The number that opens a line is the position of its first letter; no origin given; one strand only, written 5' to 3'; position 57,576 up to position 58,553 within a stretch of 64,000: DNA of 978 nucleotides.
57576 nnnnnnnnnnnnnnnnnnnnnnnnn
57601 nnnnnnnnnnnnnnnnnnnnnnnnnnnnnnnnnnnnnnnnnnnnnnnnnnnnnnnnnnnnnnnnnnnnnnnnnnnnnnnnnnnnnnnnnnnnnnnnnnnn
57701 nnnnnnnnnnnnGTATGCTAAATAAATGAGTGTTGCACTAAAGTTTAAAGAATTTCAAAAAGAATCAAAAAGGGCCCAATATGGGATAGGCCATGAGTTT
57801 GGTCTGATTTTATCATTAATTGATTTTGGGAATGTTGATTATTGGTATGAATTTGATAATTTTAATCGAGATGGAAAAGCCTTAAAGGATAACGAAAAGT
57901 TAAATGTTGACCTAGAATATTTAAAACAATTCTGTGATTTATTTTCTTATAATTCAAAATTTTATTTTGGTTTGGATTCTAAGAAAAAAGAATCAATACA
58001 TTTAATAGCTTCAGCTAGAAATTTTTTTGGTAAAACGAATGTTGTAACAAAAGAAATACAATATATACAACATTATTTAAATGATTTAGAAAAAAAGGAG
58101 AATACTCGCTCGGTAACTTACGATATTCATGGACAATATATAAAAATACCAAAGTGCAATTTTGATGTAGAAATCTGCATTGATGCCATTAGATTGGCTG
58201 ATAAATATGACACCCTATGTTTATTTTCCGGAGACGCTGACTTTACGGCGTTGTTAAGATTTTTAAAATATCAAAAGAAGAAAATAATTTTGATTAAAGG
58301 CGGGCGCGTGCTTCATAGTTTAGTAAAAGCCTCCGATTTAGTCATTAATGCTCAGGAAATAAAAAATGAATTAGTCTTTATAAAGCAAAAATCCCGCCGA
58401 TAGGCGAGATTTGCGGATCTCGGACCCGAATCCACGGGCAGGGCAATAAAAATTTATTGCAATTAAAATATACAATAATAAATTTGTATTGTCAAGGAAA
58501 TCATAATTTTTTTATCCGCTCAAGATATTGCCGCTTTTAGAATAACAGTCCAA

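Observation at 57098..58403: NYN/LabA-like nuclease plus membrane-anchored unknown protein, convergent with the RT operon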

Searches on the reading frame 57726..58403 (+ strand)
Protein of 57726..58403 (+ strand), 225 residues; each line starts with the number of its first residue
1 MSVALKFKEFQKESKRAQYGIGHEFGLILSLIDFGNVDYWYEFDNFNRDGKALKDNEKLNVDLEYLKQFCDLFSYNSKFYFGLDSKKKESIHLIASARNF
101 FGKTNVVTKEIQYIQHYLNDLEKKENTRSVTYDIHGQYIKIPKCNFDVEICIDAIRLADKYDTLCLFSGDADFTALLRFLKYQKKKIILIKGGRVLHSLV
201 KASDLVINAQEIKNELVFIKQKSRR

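Call 4: search_protein_families(library=pfam, proteins=[window:57726-58403:+], max_evalue=1)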
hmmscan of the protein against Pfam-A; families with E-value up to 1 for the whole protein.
window:57726-58403:+ (225 aa): 1 family
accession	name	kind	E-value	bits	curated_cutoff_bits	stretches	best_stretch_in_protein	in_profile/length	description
PF01936.24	NYN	-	8.9e-13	49.4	24.2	1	109-206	37-141/145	NYN domain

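Call 5: search_protein_families(library=padloc, proteins=[window:57726-58403:+], max_evalue=1)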
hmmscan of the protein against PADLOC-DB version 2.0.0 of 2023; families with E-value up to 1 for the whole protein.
window:57726-58403:+ (225 aa): 2 families
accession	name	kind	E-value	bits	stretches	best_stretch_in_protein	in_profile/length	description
PDLC01154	NYN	-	0.00016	19.1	1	147-219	232-305/310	"LabA-like protein, NYN family nuclease"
PDLC04163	HEC-09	-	0.00034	18.3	1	128-204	92-169/203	-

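Call 12: find_homologous_proteins(query=window:57726-58400:+)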
Query window:57726-58400:+ (225 aa): 429 proteins with E <= 0.001 among 628 candidates; the best 120 are listed.
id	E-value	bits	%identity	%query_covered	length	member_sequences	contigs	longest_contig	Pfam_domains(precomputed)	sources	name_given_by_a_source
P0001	8.5e-144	495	100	100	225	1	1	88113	PF01936.25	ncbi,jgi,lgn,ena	ncbi:MAG: NYN domain-containing protein [Patescibacteria group bacterium]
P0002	3.6e-92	326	67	98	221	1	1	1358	PF01936.25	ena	-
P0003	4.6e-90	319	71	92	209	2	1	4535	PF01936.25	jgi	jgi:uncharacterized LabA/DUF88 family protein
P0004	8.7e-88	312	65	98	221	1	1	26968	PF01936.25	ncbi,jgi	jgi:uncharacterized LabA/DUF88 family protein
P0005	4.3e-86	306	63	98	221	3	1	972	PF01936.25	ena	-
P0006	4.8e-83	296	60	98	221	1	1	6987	PF01936.25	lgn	-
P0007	2.1e-82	294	62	98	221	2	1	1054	PF01936.25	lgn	-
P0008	1.2e-81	292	61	98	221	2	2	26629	PF01936.25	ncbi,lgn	-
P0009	3.1e-79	284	62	96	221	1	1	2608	PF01936.25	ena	-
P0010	3.2e-79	284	61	96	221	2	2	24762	PF01936.25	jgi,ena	-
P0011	5.1e-79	283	61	98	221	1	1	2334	PF01936.25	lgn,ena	-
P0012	8.1e-79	282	62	96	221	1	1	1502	PF01936.25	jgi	jgi:uncharacterized LabA/DUF88 family protein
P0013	1.0e-77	279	59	98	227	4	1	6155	PF01936.25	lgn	-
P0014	6.0e-76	273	57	98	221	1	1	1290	PF01936.25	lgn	-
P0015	3.0e-75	271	56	98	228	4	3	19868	PF01936.25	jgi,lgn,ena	jgi:uncharacterized LabA/DUF88 family protein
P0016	5.3e-73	263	58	98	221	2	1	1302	PF01936.25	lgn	-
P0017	9.9e-73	263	57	97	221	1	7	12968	PF01936.25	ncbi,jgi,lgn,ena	-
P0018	8.2e-72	260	55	98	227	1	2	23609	PF01936.25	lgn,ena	-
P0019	3.5e-71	257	56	98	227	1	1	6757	PF01936.25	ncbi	-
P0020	2.0e-68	248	56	98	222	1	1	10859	PF01936.25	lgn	-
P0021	2.1e-68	248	55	96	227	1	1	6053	PF01936.25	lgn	-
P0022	3.0e-68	248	53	97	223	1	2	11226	PF01936.25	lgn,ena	-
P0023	1.4e-67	246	60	90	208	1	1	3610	PF01936.25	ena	-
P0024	2.7e-67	245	56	96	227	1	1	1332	PF01936.25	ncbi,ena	-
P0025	6.9e-67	243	54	98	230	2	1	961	PF01936.25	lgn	-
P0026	7.2e-67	243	53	95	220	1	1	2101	PF01936.25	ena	-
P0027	1.1e-66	243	53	97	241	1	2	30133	PF01936.25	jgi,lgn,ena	jgi:uncharacterized LabA/DUF88 family protein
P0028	1.6e-66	242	56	90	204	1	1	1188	PF01936.25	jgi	-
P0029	2.2e-65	239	53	98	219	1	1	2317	PF01936.25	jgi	-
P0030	2.9e-65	238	53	95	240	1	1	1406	PF01936.25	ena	-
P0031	5.4e-65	237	67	77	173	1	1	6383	PF01936.25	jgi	jgi:uncharacterized LabA/DUF88 family protein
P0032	7.2e-65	237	53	97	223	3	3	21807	PF01936.25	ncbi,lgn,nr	ncbi:NYN domain-containing protein [Patescibacteria group bacterium]|nr:NYN domain-containing protei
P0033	1.1e-64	236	55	91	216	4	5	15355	PF01936.25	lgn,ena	-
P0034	1.3e-64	236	57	89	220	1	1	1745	PF01936.25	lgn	-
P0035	1.5e-64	236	52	96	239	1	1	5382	PF01936.25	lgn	-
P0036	9.9e-64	233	49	98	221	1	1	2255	PF01936.25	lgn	-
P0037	1.2e-63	233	50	97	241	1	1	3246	PF01936.25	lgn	-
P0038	1.2e-63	233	53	97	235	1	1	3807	PF01936.25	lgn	-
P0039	2.1e-63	232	47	97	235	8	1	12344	PF01936.25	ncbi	-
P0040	2.9e-63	232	56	91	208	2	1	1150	PF01936.25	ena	-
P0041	3.0e-63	232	54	95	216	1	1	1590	PF01936.25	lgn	-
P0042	4.2e-63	231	50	97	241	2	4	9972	PF01936.25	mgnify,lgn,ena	mgnify:CR=1 FL=1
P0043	6.0e-63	231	57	91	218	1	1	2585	PF01936.25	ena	-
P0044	6.4e-63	230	50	97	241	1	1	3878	PF01936.25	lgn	-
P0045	8.6e-63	230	49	97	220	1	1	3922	PF01936.25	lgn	-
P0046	9.1e-63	230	51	96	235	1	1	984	PF01936.25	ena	-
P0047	9.9e-63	230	50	97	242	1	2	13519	PF01936.25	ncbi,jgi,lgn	jgi:uncharacterized LabA/DUF88 family protein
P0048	1.5e-62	229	52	97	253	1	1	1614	PF01936.25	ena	-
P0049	1.5e-62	229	58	87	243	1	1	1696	PF01936.25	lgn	-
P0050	2.1e-62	229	49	97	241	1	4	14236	PF01936.25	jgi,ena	-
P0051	4.4e-62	228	53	90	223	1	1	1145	PF01936.25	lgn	-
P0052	6.8e-62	227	56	94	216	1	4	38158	PF01936.25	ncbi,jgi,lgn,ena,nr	ncbi:NYN domain-containing protein [Patescibacteria group bacterium]|nr:NYN domain-containing protei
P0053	7.4e-62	227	49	97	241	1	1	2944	PF01936.25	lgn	-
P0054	1.3e-61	226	51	97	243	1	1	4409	PF01936.25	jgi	jgi:uncharacterized LabA/DUF88 family protein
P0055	1.6e-61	226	51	96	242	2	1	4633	PF01936.25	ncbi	-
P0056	2.0e-61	226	54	91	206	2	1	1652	PF01936.25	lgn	-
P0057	2.2e-61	225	51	97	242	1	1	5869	PF01936.25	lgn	-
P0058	2.3e-61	225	49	97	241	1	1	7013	PF01936.25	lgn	-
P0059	2.3e-61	225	51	97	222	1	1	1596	PF01936.25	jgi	-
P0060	2.6e-61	225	55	87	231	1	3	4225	PF01936.25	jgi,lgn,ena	-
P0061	2.7e-61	225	49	97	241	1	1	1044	PF01936.25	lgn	-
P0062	2.8e-61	225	55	88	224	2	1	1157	PF01936.25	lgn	-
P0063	3.9e-61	225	48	97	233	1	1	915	PF01936.25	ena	-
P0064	4.4e-61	224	51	97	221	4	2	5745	PF01936.25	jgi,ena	-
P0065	4.5e-61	224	50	97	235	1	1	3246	PF01936.25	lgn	-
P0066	5.0e-61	224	57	94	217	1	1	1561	PF01936.25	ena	-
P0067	5.0e-61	224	54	94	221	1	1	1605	PF01936.25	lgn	-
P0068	5.9e-61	224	50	97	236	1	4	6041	PF01936.25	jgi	jgi:uncharacterized LabA/DUF88 family protein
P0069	6.0e-61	224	50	97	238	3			PF01936.25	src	-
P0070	6.8e-61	224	51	97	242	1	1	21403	PF01936.25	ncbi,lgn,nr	ncbi:MAG: NYN domain-containing protein [bacterium]|nr:NYN domain-containing protein [bacterium]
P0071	7.8e-61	224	49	97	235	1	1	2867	PF01936.25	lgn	-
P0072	1.0e-60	223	50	97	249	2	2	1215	PF01936.25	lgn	-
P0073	1.0e-60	223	56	95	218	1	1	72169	PF01936.25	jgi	jgi:uncharacterized LabA/DUF88 family protein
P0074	1.2e-60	223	49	97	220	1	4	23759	PF01936.25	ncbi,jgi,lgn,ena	ncbi:MAG: NYN domain-containing protein [Candidatus Paceibacterota bacterium]|jgi:uncharacterized La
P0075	1.2e-60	223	52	89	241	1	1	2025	PF01936.25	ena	-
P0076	1.6e-60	223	52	97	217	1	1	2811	PF01936.25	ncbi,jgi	-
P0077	1.9e-60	222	49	97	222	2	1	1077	PF01936.25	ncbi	-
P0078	1.9e-60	222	50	97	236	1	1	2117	PF01936.25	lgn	-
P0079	2.0e-60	222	49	97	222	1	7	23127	PF01936.25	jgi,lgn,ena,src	-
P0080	2.2e-60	222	53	98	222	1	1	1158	PF01936.25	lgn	-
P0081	2.2e-60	222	56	84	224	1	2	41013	PF01936.25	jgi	-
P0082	2.4e-60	222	53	89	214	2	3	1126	PF01936.25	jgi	-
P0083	3.7e-60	221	49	97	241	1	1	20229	PF01936.25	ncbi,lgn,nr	ncbi:MAG: NYN domain-containing protein [bacterium]|nr:NYN domain-containing protein [bacterium]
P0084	4.8e-60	221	48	97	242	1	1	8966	PF01936.25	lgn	-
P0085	7.9e-60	220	50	97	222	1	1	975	PF01936.25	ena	-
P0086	9.0e-60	220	50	92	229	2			PF01936.25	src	-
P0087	1.5e-59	219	51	92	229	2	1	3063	PF01936.25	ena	-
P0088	1.5e-59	219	50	97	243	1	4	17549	PF01936.25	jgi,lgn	jgi:uncharacterized LabA/DUF88 family protein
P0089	1.8e-59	219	49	97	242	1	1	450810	PF01936.25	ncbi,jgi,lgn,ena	ncbi:MAG: NYN domain-containing protein [Candidatus Paceibacterota bacterium]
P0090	1.8e-59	219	51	92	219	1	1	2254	PF01936.25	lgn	-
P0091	1.8e-59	219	49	97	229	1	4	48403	PF01936.25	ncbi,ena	-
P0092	2.0e-59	219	50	96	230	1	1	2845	PF01936.25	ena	-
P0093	2.1e-59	219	48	97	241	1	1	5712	PF01936.25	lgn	-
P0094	2.3e-59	219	52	96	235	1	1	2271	PF01936.25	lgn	-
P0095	2.4e-59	219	51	91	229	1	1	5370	PF01936.25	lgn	-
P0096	2.6e-59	219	56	83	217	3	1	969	PF01936.25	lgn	-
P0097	3.1e-59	218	50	92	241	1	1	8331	PF01936.25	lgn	-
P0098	3.4e-59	218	48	96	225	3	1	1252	PF01936.25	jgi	-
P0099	4.4e-59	218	50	97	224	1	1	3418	PF01936.25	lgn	-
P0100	5.3e-59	218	50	97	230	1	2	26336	PF01936.25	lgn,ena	-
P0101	5.4e-59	218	56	91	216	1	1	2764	PF01936.25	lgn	-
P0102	6.3e-59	217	49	97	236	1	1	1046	PF01936.25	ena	-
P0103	8.3e-59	217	51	91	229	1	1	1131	PF01936.25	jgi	jgi:uncharacterized LabA/DUF88 family protein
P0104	8.9e-59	217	54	89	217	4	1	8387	PF01936.25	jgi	-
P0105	9.3e-59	217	48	96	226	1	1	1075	PF01936.25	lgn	-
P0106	1.1e-58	217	53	89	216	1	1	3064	PF01936.25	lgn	-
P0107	1.1e-58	217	47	97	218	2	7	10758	PF01936.25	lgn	-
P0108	1.2e-58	216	48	97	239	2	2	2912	PF01936.25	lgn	-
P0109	1.5e-58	216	51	89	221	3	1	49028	PF01936.25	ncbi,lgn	-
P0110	1.6e-58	216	48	97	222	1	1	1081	PF01936.25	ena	-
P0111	2.0e-58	216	50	91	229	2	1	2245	PF01936.25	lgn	-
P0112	2.1e-58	216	52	97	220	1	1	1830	PF01936.25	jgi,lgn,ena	-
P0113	2.3e-58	216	50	97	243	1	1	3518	PF01936.25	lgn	-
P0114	2.4e-58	216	48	98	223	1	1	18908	PF01936.25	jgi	jgi:uncharacterized LabA/DUF88 family protein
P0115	2.5e-58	215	50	92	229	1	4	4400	PF01936.25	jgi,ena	-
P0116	2.6e-58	215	52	94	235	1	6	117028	PF01936.25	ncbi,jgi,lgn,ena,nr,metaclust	ncbi:MAG: hypothetical protein US30_C0009G0020 [Candidatus Moranbacteria bacterium GW2011_GWF2_36_83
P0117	2.7e-58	215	56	90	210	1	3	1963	PF01936.25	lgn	-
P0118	2.8e-58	215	50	95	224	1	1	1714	PF01936.25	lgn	-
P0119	2.9e-58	215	54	94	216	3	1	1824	PF01936.25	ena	-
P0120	2.9e-58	215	49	92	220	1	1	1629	PF01936.25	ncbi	-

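Call 14: find_encoding_contigs(protein=P0001, flank=10000, max_places=3)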
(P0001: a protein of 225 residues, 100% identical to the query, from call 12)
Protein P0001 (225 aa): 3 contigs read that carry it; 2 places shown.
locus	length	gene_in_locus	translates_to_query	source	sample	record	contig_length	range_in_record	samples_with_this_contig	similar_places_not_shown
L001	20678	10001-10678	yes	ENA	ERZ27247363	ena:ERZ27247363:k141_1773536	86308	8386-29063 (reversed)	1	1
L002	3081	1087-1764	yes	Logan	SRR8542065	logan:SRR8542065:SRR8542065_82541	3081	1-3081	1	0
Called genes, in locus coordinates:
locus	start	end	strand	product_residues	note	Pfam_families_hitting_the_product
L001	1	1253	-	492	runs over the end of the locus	PF01943:Polysacc_synt, PF13440:Polysacc_synt_3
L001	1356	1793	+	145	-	PF18895:T4SS_pilin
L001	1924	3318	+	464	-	PF08529:NusA_N, PF00575:S1, PF13184:KH_NusA_1st, PF00013:KH_1 (faint), PF26594:KH_NusA_2nd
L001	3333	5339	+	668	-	PF03030:H_PPase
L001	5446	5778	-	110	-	-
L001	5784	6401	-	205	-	-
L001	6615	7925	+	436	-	PF05697:Trigger_N, PF00254:FKBP_C (weak), PF05698:Trigger_C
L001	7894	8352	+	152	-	PF01668:SmpB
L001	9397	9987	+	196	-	-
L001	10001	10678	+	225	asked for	PF01936:NYN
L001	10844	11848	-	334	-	-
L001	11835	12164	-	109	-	PF13560:HTH_31, PF12844:HTH_19 (weak), PF01381:HTH_3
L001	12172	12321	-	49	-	-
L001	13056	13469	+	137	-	PF00072:Response_reg (faint)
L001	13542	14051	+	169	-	-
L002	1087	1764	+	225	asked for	PF01936:NYN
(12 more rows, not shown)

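Call 15: find_encoding_contigs(protein=P0004, flank=8000, max_places=3)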
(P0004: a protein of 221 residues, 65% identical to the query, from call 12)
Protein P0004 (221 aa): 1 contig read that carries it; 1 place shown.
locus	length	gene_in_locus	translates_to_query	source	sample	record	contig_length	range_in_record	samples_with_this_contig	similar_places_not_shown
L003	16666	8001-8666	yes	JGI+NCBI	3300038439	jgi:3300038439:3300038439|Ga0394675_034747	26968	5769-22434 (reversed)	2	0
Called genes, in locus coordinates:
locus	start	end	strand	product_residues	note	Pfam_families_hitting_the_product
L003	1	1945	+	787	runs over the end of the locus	PF04932:Wzy_C, PF07719:TPR_2 (faint), PF13428:TPR_14 (faint)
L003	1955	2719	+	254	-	PF06750:A24_N_bact, PF01478:Peptidase_A24 (weak)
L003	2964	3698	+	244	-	PF01978:TrmB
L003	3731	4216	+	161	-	-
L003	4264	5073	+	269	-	-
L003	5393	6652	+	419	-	PF02491:SHS2_FTSA, PF06723:MreB_Mbl (weak), PF14450:FtsA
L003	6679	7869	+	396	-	PF00091:Tubulin, PF12327:FtsZ_C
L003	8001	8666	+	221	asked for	PF01936:NYN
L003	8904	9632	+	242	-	PF24827:AstE_AspA_cat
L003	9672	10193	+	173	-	PF13302:Acetyltransf_3 (weak)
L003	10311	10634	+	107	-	PF01371:Trp_repressor, PF13384:HTH_23, PF13936:HTH_38 (weak)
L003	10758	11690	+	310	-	-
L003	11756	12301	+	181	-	PF18306:LDcluster4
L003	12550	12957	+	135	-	PF22811:Zn_ribbon_NrdR, PF03477:ATP-cone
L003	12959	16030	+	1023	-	PF03477:ATP-cone, PF13597:NRDD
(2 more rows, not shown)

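Call 16: find_encoding_contigs(protein=P0008, flank=8000, max_places=3)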
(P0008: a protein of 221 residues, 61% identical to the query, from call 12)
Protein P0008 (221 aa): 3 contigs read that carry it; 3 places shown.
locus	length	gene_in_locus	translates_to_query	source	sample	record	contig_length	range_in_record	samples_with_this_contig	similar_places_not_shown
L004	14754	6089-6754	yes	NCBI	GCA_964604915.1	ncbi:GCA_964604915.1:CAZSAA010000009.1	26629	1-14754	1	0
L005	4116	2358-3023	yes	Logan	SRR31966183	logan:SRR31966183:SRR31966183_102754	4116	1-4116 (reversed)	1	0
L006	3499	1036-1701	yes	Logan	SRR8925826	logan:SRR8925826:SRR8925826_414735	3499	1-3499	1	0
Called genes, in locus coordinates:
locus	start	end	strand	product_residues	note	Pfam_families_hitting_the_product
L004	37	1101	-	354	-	PF01551:Peptidase_M23 (weak)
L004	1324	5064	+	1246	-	-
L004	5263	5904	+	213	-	-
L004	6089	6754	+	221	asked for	PF01936:NYN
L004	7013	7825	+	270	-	PF22435:MRM3-like_sub_bind, PF22655:SpoU_sub_bind_like, PF00588:SpoU_methylase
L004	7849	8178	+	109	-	-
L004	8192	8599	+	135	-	-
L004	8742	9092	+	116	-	-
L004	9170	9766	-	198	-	PF13023:HD_3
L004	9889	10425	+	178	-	PF01931:NTPase_I-T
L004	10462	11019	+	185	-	-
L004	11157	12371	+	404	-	PF19425:Csd3_N2, PF01551:Peptidase_M23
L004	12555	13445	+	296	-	-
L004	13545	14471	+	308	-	PF01699:Na_Ca_ex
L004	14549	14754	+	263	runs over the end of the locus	PF00106:adh_short, PF08659:KR, PF13561:adh_short_C2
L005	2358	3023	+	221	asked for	PF01936:NYN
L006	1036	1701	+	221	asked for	PF01936:NYN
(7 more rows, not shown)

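Call 18: find_encoding_contigs(protein=P0073, flank=8000, max_places=2)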
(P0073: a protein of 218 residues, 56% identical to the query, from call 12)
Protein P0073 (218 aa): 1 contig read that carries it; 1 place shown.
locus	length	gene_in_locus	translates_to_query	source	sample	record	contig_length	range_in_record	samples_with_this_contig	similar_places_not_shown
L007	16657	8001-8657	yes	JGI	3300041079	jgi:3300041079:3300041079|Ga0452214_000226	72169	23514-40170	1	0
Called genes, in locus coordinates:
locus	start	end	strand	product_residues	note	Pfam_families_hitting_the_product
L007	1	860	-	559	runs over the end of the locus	-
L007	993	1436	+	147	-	-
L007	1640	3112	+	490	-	PF01743:PolyA_pol, PF12627:PolyA_pol_RNAbd, PF01966:HD, PF13735:tRNA_NucTran2_2 (weak)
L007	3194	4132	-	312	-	PF02661:Fic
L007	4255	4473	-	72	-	-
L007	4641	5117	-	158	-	PF08719:NADAR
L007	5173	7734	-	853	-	PF03477:ATP-cone, PF00317:Ribonuc_red_lgN, PF02867:Ribonuc_red_lgC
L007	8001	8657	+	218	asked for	PF01936:NYN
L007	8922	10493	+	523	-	PF01943:Polysacc_synt, PF03023:MurJ, PF13440:Polysacc_synt_3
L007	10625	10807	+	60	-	-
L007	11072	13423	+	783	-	PF09364:XFP_N, PF03894:XFP, PF09363:XFP_C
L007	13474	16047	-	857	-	PF07517:SecA_DEAD, PF01043:SecA_PP_bind, PF21090:P-loop_SecA, PF07516:SecA_SW, PF02810:SEC-C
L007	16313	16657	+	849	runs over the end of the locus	PF02384:N6_Mtase, PF07669:Eco57I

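Call 19: find_encoding_contigs(protein=P0089, flank=8000, max_places=2)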
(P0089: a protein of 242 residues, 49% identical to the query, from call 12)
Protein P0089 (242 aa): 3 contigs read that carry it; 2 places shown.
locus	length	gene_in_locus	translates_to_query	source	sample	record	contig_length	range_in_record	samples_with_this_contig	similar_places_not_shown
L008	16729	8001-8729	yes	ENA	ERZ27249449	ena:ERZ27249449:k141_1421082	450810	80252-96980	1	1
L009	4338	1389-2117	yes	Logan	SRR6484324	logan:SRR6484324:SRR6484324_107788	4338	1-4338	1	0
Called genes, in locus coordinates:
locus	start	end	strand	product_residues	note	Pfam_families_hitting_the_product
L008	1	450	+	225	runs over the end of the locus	-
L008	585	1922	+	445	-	PF00275:EPSP_synthase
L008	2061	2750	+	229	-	-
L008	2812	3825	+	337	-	PF00022:Actin, PF06723:MreB_Mbl, PF00012:HSP70, PF14450:FtsA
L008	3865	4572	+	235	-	PF13177:DNA_pol3_delta2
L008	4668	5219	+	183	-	PF01765:RRF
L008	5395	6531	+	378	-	PF02163:Peptidase_M50, PF00595:PDZ (weak), PF17820:PDZ_6 (weak)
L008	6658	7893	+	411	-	PF00587:tRNA-synt_2b, PF03129:HGTP_anticodon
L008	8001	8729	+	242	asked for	PF01936:NYN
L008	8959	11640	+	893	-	PF02861:Clp_N, PF23569:NBD_SMAX1, PF00004:AAA, PF17871:AAA_lid_9, PF00004:AAA, PF07724:AAA_2, PF07728:AAA_5, PF10431:ClpB_D2-small, +5 more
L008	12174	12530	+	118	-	-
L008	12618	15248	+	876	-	PF00005:ABC_tran (faint), PF02463:SMC_N (faint), PF13191:AAA_16 (faint), PF13555:AAA_29 (faint), PF20703:nSTAND1 (faint), PF20720:nSTAND3 (faint), PF13304:AAA_21 (faint), PF17760:UvrA_inter, +1 more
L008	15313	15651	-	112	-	-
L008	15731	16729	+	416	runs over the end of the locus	PF08459:UvrC_RNaseH_dom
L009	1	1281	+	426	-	?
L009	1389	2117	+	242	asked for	PF01936:NYN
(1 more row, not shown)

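Call 29: find_related_loci(query=A1, collection=genome_contigs, flank=6000)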
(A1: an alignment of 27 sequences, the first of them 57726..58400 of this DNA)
Query A1 (225 aa) in genome_contigs; peptide patterns used: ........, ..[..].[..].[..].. (x = any residue, [..] = any of these).
434 stretches matched a pattern; 380 encode a relative of the query (tblastn E <= 1e-3); the best 80 are kept; 80 distinct loci.
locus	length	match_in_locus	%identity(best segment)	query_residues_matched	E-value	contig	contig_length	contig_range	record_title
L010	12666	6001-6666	61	4-225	5e-87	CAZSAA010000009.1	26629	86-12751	MAG TPA_asm: uncultured Gammaproteobacteria bacterium isolate SRP192927_co2_182 genome assembly, contig: NODE_2499_lengt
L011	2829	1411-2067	51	5-223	2e-72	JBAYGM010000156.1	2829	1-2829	MAG: Candidatus Gracilibacteria bacterium isolate SO_2016_GW1_125 scaffold72047_OW334_2016, whole genome shotgun sequenc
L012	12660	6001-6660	52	4-223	2e-71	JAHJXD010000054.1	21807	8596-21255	MAG: Patescibacteria group bacterium isolate UML_A.mb.15 UML_A.mb.15_k141_96553, whole genome shotgun sequence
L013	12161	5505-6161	53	5-223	2e-68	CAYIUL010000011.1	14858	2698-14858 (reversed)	MAG TPA_asm: uncultured Candidatus Saccharibacteria bacterium isolate ERP119705_co5_417 genome assembly, contig: NODE_49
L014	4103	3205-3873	51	1-224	1e-68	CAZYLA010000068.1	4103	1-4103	MAG TPA_asm: uncultured Candidatus Saccharibacteria bacterium isolate binchicken_co19_598 genome assembly, contig: NODE_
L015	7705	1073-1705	56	13-224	4e-67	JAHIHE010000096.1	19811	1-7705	MAG: Patescibacteria group bacterium isolate KR11_N3.mb.38 KR11_N3.mb.38_k141_189398, whole genome shotgun sequence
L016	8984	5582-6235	49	4-223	5e-67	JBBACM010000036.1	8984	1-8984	MAG: Candidatus Paceibacterota bacterium isolate SO_2017_LW1_49 NODE_7198_length_8984_cov_1.053065_LW64-88_2017, whole g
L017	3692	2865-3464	52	23-224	2e-65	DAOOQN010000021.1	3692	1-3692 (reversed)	MAG TPA_asm: bacterium isolate AMR_MDS_2570 NODE_29808_length_3692_cov_14.047017, whole genome shotgun sequence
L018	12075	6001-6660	51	5-223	1e-65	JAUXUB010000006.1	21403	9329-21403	MAG: bacterium isolate C13_metabat.bin.52 C13_k141_5012, whole genome shotgun sequence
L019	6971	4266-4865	53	23-224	4e-65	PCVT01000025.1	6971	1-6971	MAG: Parcubacteria group bacterium CG11_big_fil_rev_8_21_14_0_20_41_14 CG11_8_21_14_0.20_scaffold_20053_c, whole genome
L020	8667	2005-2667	48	4-223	1e-64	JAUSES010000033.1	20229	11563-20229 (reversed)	MAG: bacterium isolate E14_maxbin.225_sub E14_k141_1245517, whole genome shotgun sequence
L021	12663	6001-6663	49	2-222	3e-64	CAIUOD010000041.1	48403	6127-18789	Candidatus Adlerbacteria bacterium isolate MJ-time_bin-4889 genome assembly, contig: bin-4889:41/41, whole genome shotgu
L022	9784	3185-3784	51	24-223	2e-64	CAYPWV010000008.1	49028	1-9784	MAG TPA_asm: uncultured Gammaproteobacteria bacterium isolate SRP342105_co1_259 genome assembly, contig: NODE_869_length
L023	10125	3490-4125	55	13-224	3e-64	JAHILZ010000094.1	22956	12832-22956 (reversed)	MAG: Patescibacteria group bacterium isolate KR13_N2.mb.46 KR13_N2.mb.46_k141_405067, whole genome shotgun sequence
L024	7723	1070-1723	49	5-222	4e-64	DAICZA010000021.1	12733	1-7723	MAG TPA_asm: bacterium isolate clean1989 NODE_21_length_12733_cov_4.104772, whole genome shotgun sequence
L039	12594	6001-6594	48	16-212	2e-59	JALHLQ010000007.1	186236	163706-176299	MAG: Xanthobacteraceae bacterium isolate Bin_23_12 c_000000000486, whole genome shotgun sequence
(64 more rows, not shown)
